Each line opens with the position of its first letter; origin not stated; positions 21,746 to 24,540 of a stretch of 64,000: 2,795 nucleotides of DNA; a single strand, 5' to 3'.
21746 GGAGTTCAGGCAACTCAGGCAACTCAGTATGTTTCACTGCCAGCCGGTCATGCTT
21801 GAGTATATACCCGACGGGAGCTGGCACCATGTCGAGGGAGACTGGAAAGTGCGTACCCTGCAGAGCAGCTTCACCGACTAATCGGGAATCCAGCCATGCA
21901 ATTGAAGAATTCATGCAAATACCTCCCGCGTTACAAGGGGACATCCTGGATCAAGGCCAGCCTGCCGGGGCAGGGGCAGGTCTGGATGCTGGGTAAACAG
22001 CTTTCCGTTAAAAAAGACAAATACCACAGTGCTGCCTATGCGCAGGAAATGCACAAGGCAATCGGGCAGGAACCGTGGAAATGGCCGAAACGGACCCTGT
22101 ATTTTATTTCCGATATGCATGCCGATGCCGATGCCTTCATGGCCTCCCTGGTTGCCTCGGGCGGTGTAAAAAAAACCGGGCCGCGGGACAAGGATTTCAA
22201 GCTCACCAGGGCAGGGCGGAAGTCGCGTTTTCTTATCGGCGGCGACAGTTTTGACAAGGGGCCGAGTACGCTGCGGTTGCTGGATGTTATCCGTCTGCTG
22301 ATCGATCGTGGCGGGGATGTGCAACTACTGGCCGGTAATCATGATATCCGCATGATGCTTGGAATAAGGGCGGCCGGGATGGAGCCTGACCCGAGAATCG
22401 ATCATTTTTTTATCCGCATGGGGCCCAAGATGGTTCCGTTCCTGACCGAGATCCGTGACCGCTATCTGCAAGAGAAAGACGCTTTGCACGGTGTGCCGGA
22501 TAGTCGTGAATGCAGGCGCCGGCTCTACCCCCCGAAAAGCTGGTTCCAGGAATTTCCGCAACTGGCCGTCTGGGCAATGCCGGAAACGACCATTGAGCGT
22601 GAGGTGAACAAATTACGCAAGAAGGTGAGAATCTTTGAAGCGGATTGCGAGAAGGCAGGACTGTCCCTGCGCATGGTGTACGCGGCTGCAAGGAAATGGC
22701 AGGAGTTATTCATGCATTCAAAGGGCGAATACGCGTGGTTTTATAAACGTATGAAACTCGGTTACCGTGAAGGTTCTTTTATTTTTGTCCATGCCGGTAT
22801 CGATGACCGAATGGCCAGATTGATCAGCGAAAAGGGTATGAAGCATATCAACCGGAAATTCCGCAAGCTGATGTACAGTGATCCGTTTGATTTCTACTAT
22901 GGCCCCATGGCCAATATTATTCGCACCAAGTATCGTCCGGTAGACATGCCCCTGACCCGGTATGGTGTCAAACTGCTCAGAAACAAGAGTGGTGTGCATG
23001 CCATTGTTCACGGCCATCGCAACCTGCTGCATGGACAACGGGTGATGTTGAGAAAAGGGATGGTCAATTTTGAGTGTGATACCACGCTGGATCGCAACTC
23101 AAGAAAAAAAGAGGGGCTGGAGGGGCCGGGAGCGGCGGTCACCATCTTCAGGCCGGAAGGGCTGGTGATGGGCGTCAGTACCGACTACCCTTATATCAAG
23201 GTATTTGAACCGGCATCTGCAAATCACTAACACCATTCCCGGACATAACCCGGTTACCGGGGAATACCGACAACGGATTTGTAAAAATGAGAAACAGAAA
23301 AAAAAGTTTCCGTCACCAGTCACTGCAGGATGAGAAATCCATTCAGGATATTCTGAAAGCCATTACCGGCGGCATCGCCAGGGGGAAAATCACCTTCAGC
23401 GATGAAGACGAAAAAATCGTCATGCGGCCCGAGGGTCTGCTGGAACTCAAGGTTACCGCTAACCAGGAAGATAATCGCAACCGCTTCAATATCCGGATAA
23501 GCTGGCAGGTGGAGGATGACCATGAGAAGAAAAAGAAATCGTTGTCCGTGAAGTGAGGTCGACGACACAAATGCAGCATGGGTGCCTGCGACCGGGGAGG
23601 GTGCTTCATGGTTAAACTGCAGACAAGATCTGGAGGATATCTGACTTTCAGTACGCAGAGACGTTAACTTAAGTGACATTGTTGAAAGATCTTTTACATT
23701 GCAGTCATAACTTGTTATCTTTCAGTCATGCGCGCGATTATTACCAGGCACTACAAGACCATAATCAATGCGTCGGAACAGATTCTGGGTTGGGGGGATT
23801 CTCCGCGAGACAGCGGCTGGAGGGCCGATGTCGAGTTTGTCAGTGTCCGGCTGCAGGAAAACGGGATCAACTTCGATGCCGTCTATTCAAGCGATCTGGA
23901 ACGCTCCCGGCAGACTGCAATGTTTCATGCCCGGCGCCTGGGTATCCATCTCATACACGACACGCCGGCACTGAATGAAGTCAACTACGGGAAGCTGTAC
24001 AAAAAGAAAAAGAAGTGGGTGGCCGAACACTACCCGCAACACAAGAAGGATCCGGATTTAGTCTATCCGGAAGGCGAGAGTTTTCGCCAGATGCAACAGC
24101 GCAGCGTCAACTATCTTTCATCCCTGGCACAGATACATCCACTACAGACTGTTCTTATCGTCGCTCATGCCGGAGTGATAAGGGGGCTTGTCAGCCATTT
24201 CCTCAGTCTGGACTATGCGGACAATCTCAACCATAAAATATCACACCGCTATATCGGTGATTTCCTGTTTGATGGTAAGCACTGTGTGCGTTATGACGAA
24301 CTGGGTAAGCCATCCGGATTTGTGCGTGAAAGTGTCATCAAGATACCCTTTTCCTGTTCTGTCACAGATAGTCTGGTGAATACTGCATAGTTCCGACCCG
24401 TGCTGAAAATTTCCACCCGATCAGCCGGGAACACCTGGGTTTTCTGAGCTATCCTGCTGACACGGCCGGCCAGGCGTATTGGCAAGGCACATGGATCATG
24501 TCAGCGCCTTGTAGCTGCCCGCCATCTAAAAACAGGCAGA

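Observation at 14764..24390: GAK-type cluster (CofD-like + ATP-grasp + HprK-like kinase + amphi-Trp protein) expanded with a PhoU::kinase fusion and six phosphohydrolase domains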

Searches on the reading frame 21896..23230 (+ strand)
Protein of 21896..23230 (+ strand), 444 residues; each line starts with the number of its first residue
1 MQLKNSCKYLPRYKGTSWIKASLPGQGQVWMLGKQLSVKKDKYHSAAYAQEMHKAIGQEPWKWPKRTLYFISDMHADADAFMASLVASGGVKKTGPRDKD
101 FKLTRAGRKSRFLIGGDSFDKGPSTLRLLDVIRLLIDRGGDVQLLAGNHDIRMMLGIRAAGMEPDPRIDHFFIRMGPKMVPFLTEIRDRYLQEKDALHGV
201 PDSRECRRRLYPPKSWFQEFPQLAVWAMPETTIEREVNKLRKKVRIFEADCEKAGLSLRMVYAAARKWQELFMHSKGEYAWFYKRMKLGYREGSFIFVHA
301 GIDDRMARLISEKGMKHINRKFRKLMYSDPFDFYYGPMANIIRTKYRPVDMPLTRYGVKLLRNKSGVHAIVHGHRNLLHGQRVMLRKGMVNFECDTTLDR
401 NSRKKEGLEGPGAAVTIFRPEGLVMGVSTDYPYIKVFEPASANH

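Call 3: search_protein_families(library=ncbifam, proteins=[window:21896-23230:+], max_evalue=0.01)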
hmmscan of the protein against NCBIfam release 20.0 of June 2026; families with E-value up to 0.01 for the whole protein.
window:21896-23230:+ (444 aa): 1 family
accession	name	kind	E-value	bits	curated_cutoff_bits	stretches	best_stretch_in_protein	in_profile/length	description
NF001204.0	PRK00166.1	equivalog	0.0013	18.1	176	0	109-155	29-72/276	symmetrical bis(5'-nucleosyl)-tetraphosphatase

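Call 4: search_protein_families(library=pfam, proteins=[window:21896-23230:+], max_evalue=0.01)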
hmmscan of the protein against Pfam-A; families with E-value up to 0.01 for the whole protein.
window:21896-23230:+ (444 aa): 3 families
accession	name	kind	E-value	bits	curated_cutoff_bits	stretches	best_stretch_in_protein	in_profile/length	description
PF00149.33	Metallophos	-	2.1e-06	28.7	21.5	1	68-171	3-72/191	Calcineurin-like phosphoesterase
PF06874.16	FBPase_2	-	0.00013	20.9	27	0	61-93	27-60/639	Firmicute fructose-1,6-bisphosphatase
PF17550.7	PsaF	-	0.0049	16.8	25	1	267-378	22-133/162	Family of unknown function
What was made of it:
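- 21896..23230 (+): Calcineurin-like metallophosphoesterase (444 aa) with motifs DMH, GDSFDKG and GNHD. Pfam Metallophos scores 28.7 bits (call 4).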

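Call 36: search_protein_families(library=pfam, proteins=[window:21896-23230:+], max_evalue=5)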
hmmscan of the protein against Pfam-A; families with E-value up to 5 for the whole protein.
window:21896-23230:+ (444 aa): 3 families
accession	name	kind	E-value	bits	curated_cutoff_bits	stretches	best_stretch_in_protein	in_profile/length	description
PF00149.33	Metallophos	-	2.1e-06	28.7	21.5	1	68-171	3-72/191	Calcineurin-like phosphoesterase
PF06874.16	FBPase_2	-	0.00013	20.9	27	2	61-93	27-60/639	Firmicute fructose-1,6-bisphosphatase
PF17550.7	PsaF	-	0.0049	16.8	25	1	267-378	22-133/162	Family of unknown function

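Call 56: search_solved_structures(query=window:21896-23230:+, max_evalue=1)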
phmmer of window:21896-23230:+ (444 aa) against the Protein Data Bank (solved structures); distinct sequences matched with E-value up to 1: 19.
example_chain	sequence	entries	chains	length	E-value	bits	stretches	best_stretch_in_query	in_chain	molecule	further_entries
4j6o_A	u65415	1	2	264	0.039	15.8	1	100-187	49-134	Metallophosphoesterase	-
2dfj_A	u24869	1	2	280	0.13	14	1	109-157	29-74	diadenosinetetraphosphatase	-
9olz_A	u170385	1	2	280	0.13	14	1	109-157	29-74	Bis(5'-nucleosyl)-tetraphosphatase [symmetrical]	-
9ojd_A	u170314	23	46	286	0.14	13.9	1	109-157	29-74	Bis(5'-nucleosyl)-tetraphosphatase [symmetrical] | Bis(5'-nucleosyl)-tetraphosphatase, symmetrical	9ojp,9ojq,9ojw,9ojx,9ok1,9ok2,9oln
9y49_CJ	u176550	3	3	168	0.36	12.6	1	283-348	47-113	60S ribosomal protein L11 | Large ribosomal subunit protein uL5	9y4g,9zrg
8g5z_LJ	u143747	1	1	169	0.36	12.6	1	283-348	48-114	60S ribosomal protein L11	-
7oya_J1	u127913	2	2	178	0.36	12.6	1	283-348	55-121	60S ribosomal protein L11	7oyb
7oyc_J1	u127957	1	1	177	0.36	12.6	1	283-348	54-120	60S ribosomal protein L11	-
3jag_J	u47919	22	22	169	0.36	12.6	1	283-348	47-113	uL5 | Ribosomal protein L11 | ribosomal protein uL5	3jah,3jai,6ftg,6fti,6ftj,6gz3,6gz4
11he_11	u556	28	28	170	0.36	12.6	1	283-348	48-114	60S ribosomal protein L11 | uL5 | Ribosomal protein L11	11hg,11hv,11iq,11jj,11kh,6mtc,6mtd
3jaj_J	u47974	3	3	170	0.37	12.6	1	283-348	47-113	Ribosomal protein uL5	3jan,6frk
9h4n_E1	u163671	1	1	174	0.37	12.6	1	283-348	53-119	Large ribosomal subunit protein uL5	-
6qzp_LJ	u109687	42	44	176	0.38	12.5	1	283-348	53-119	60S ribosomal protein L11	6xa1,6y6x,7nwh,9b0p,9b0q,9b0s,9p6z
22tu_LJ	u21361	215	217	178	0.38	12.5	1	283-348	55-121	60S ribosomal protein L11 | 60S RIBOSOMAL PROTEIN UL5 | uL5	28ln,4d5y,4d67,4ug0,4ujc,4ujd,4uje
3j7o_J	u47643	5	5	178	0.39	12.5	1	283-348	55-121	Ribosomal protein uL5 | uL5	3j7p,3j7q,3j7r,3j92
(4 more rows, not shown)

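Call 75: search_protein_families(library=padloc, proteins=[window:21896-23230:+], max_evalue=0.001)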
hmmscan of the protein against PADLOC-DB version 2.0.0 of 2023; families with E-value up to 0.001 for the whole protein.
window:21896-23230:+ (444 aa): 0 families

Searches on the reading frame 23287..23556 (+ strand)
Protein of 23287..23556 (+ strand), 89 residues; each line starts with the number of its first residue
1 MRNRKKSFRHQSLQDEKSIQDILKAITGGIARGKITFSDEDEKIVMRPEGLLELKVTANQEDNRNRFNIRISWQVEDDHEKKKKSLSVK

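Call 3: search_protein_families(library=ncbifam, proteins=[window:23287-23556:+], max_evalue=0.01)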
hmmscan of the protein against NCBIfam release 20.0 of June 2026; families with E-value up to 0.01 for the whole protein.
window:23287-23556:+ (89 aa): 1 family
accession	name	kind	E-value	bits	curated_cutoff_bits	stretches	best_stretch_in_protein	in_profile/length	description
TIGR04354.1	amphi-Trp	subfamily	3.7e-18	65.6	31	1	8-74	1-67/67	amphi-Trp domain-containing protein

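Call 4: search_protein_families(library=pfam, proteins=[window:23287-23556:+], max_evalue=0.01)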
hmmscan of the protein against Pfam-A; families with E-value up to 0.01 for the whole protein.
window:23287-23556:+ (89 aa): 1 family
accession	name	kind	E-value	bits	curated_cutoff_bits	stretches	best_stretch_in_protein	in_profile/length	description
PF20068.4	Amphi-Trp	-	9.1e-08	32.5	27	1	5-88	4-92/93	Amphi-Trp domain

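Call 57: search_solved_structures(query=A4, max_evalue=10)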
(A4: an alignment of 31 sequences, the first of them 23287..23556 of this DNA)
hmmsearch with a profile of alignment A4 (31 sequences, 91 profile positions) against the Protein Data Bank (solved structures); distinct sequences matched with E-value up to 10: 23.
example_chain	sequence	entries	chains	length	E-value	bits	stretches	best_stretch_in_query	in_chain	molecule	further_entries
5cwo_A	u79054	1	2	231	0.013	18.7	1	19-65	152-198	Designed helical repeat protein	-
3rtr_A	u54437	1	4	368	0.12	15.5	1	7-85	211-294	Cullin-1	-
4p5o_A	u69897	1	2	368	0.13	15.5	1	7-85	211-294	Cullin-1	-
1ldk_B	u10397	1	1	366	0.13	15.5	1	7-85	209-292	CULLIN HOMOLOG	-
8vvy_A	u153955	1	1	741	0.26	14.5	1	7-85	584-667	Cullin-1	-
1ldj_A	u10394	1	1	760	0.27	14.4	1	7-85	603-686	Cullin homolog 1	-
8ua6_A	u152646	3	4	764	0.28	14.4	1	7-85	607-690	Cullin-1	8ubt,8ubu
1u6g_A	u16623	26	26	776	0.28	14.4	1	7-85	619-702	Cullin homolog 1 | Cullin-1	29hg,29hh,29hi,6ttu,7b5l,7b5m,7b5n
6dkq_A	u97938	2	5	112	0.29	14.3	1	27-64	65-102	Heme-binding protein Shr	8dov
9jkb_A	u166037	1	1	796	0.29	14.3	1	7-85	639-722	Cullin-1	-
8or0_A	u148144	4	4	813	0.31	14.3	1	7-85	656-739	Cullin-1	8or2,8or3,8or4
7cud_A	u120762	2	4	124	0.32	14.2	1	27-65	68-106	Amino acid ABC transporter substrate-binding protein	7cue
9xzj_C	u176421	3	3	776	0.33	14.2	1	7-86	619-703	Cullin-1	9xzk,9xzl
8fbi_A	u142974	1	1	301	0.44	13.8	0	19-66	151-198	KWOCA_39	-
9f9p_D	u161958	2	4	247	0.85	12.9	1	18-65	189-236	Proteasome subunit alpha type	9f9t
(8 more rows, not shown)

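Call 63: find_homologous_proteins(query=window:23287-23556:+, max_evalue=0.001)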
Query window:23287-23556:+ (89 aa): 387 proteins with E <= 0.001 among 387 candidates; the best 120 are listed.
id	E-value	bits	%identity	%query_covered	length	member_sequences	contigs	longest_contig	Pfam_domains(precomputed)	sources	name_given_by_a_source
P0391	9.1e-50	183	100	100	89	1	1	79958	PF20068.5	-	-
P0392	3.9e-47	175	96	100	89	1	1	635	PF20068.5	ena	-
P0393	1.9e-45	170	93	100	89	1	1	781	PF20068.5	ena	-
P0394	3.8e-45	169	93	100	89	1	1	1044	PF20068.5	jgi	jgi:amphi-Trp domain-containing protein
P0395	5.4e-45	168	93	100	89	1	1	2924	PF20068.5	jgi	-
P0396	5.4e-45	168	92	100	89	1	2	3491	PF20068.5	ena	-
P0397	6.0e-45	168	92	100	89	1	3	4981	PF20068.5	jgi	jgi:amphi-Trp domain-containing protein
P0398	1.2e-44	167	92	100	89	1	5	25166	PF20068.5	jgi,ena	-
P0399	1.5e-44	167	91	100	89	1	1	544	PF20068.5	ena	-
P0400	1.9e-44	166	91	100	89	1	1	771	PF20068.5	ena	-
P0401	2.0e-44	166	91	100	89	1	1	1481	PF20068.5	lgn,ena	-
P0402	2.1e-44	166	91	100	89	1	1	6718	PF20068.5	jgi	jgi:amphi-Trp domain-containing protein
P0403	2.6e-44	166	91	100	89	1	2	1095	PF20068.5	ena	-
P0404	2.6e-44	166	93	100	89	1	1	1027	PF20068.5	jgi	-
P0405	2.9e-44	166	91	100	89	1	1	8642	PF20068.5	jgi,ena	-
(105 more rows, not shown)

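Call 71: predict_structure(alignment_id=A6)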
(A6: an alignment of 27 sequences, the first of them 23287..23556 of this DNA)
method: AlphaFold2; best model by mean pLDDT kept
length: 89 residues; sequences in the alignment: 27
mean_pLDDT: 62.4   pTM: 0.43
mean pLDDT of the five models: 62.4, 47.6, 45.9, 44.7, 39.8
residues with pLDDT >= 90: 0; 70-90: 27; 50-70: 47; < 50: 15
segments of 3 or more residues with pLDDT < 50: 1-12
pLDDT, mean of each block of 10 residues (from residue 1): 41 57 68 56 57 72 70 72 72
secondary structure, 60 per line:
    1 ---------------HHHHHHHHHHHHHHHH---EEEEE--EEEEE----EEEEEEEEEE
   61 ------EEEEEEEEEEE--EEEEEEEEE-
elements in order: H16-31 E35-39 E42-46 E51-60 E67-77 E80-88
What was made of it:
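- The motif lies in a segment predicted unstructured, in a low-confidence model (call 71).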

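Call 74: fold_search(model_id=the predicted structure, library=pdb)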
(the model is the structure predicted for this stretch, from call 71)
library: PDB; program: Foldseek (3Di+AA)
matches with E <= 10: 540; with E <= 0.001: 0
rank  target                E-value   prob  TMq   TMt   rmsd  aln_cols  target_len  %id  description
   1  6w3f_A                2.3e-01  0.66  0.40  0.33   7.0        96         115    9  Rd1NTF2_05_I64F_A80G_T94P_D101K_L106W (released 2020-04-15)
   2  4f1h_A                2.8e-01  0.72  0.40  0.16   8.1        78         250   15  Crystal structure of TDP2 from Danio rerio complexed with a single strand DNA (released 2012-10-31)
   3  6ca4_C                3.3e-01  0.66  0.40  0.18   7.7        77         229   17  Crystal structure of humanized D. rerio TDP2 by 14 mutations (released 2018-05-02)
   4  4fpv_B                3.3e-01  0.63  0.39  0.15   8.0        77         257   16  Crystal structure of D. rerio TDP2 complexed with single strand DNA product (released 2012-10-31)
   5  9io5_X                4.2e-01  0.21  0.31  0.27   6.3        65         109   12  Cryo-EM structure of G1-ATPase dimer from Mycoplasma mobile gliding machinery (released 2025-03-12)
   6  5ohl_A                4.4e-01  0.35  0.26  0.26   4.6        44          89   18  K6-specific affimer bound to K6 diUb (released 2017-10-04)
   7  6ca4_A                5.0e-01  0.57  0.40  0.17   7.8        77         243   17  Crystal structure of humanized D. rerio TDP2 by 14 mutations (released 2018-05-02)
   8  6ca4_B                5.6e-01  0.54  0.40  0.17   7.5        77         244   17  Crystal structure of humanized D. rerio TDP2 by 14 mutations (released 2018-05-02)
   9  8s9i_A                5.6e-01  0.12  0.23  0.08  11.1       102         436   11  Crystal structure of the gp32 C-terminal peptide/Dda/dT8 (released 2023-06-28)
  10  7lc1_B                6.3e-01  0.72  0.39  0.18   5.1        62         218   10  Crystal Structure of KRAS4b (GMPPNP-bound) in complex with the RBD-PH domains of SIN1 (released 2021-08-04)
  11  6w3f_B                6.3e-01  0.47  0.41  0.35   6.7        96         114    9  Rd1NTF2_05_I64F_A80G_T94P_D101K_L106W (released 2020-04-15)
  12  5ohl_F                6.3e-01  0.18  0.26  0.26   7.4        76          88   12  K6-specific affimer bound to K6 diUb (released 2017-10-04)
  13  4f1h_B                7.5e-01  0.47  0.40  0.16   7.9        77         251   16  Crystal structure of TDP2 from Danio rerio complexed with a single strand DNA (released 2012-10-31)
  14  4hyz_A                7.5e-01  0.44  0.34  0.27   9.4        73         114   12  Crystal structure of a DUF3887 family protein (RUMGNA_01855) from Ruminococcus gnavus ATCC 29149 at 2.25 A resolution (released 2013-01-09)
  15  3t4n_B                7.5e-01  0.23  0.31  0.27  12.6        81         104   12  Structure of the regulatory fragment of Saccharomyces cerevisiae AMPK in complex with ADP (released 2011-11-09)
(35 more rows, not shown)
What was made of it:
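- Tried and rejected: The model is poor (pLDDT 62, call 71), and Foldseek against the PDB gave nothing below E=0.2 (call 74).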

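Call 75: search_protein_families(library=padloc, proteins=[window:23287-23556:+], max_evalue=0.001)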
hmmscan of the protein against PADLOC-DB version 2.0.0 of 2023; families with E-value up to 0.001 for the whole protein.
window:23287-23556:+ (89 aa): 0 families

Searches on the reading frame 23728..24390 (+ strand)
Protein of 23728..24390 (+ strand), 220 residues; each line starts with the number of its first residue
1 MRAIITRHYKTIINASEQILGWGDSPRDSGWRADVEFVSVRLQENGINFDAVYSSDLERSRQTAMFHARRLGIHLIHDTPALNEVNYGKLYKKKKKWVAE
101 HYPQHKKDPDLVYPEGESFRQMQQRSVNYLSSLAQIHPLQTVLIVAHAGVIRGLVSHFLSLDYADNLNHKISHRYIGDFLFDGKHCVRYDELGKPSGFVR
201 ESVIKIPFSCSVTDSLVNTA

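Call 3: search_protein_families(library=ncbifam, proteins=[window:23728-24390:+], max_evalue=0.01)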
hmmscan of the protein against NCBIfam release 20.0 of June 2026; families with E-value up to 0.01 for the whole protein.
window:23728-24390:+ (220 aa): 18 families
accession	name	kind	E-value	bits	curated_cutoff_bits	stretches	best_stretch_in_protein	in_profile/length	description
TIGR03162.1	ribazole_cobC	equivalog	1.2e-22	80.2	162.9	1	5-171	3-168/176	alpha-ribazole phosphatase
NF005567.0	PRK07238.1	equivalog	8.6e-18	64.8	326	1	2-188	179-369/378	bifunctional RNase H/acid phosphatase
NF011580.0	PRK15004.1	equivalog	4.7e-14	52.9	250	1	1-164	1-166/203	adenosylcobalamin/alpha-ribazole phosphatase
NF002339.0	PRK01295.1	equivalog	5.7e-14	52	316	1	4-159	6-170/206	2,3-bisphosphoglycerate-dependent phosphoglycerate mutase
TIGR03848.1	MSMEG_4193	subfamily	5.7e-14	52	203.85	1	4-161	3-166/204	MSMEG_4193 family putative phosphomutase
TIGR01258.1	pgm_1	subfamily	7.4e-14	51.7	81.7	2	3-106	3-108/245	2,3-bisphosphoglycerate-dependent phosphoglycerate mutase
NF045917.1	PhserinePhPspA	equivalog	4.1e-13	49.5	350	1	4-163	5-166/211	phosphoserine phosphatase PspA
NF002901.0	PRK03482.1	equivalog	4.2e-13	49.4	261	1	4-162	5-165/215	2,3-diphosphoglycerate-dependent phosphoglycerate mutase GpmB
NF038349.1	dPGM_arch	equivalog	1.6e-12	47.8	225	1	35-170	34-160/194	2,3-diphosphoglycerate-dependent phosphoglycerate mutase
NF010713.0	PRK14115.1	equivalog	7.7e-12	45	305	1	3-105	4-108/248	2,3-diphosphoglycerate-dependent phosphoglycerate mutase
NF002217.0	PRK01112.1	equivalog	2.4e-11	43.4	320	1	76-161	103-195/228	2,3-bisphosphoglycerate-dependent phosphoglycerate mutase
NF010718.0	PRK14120.1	equivalog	3.2e-10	39.7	366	1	4-105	8-111/249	phosphoglyceromutase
NF009994.0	PRK13463.1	equivalog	1.8e-08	34.4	277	1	5-168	7-172/203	phosphoserine phosphatase 1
NF010717.0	PRK14119.1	equivalog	2.1e-08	34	378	1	3-96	4-99/228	2,3-diphosphoglycerate-dependent phosphoglycerate mutase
NF010714.0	PRK14116.1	equivalog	2.6e-07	30.4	401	1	4-104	5-107/229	2,3-diphosphoglycerate-dependent phosphoglycerate mutase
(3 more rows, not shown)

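Call 4: search_protein_families(library=pfam, proteins=[window:23728-24390:+], max_evalue=0.01)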
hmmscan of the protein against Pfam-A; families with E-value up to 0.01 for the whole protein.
window:23728-24390:+ (220 aa): 1 family
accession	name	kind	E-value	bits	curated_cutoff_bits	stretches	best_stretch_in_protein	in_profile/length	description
PF00300.27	His_Phos_1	-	1.1e-28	100.7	21.7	1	4-172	2-172/194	Histidine phosphatase superfamily (branch 1)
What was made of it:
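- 23728..24390 (+): Second PGAM/CobC-type histidine phosphatase (220 aa), a lineage-specific add-on. Pfam His_Phos_1 scores 100.7 bits (call 4).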

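Call 75: search_protein_families(library=padloc, proteins=[window:23728-24390:+], max_evalue=0.001)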
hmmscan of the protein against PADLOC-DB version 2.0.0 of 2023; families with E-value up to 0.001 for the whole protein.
window:23728-24390:+ (220 aa): 0 families
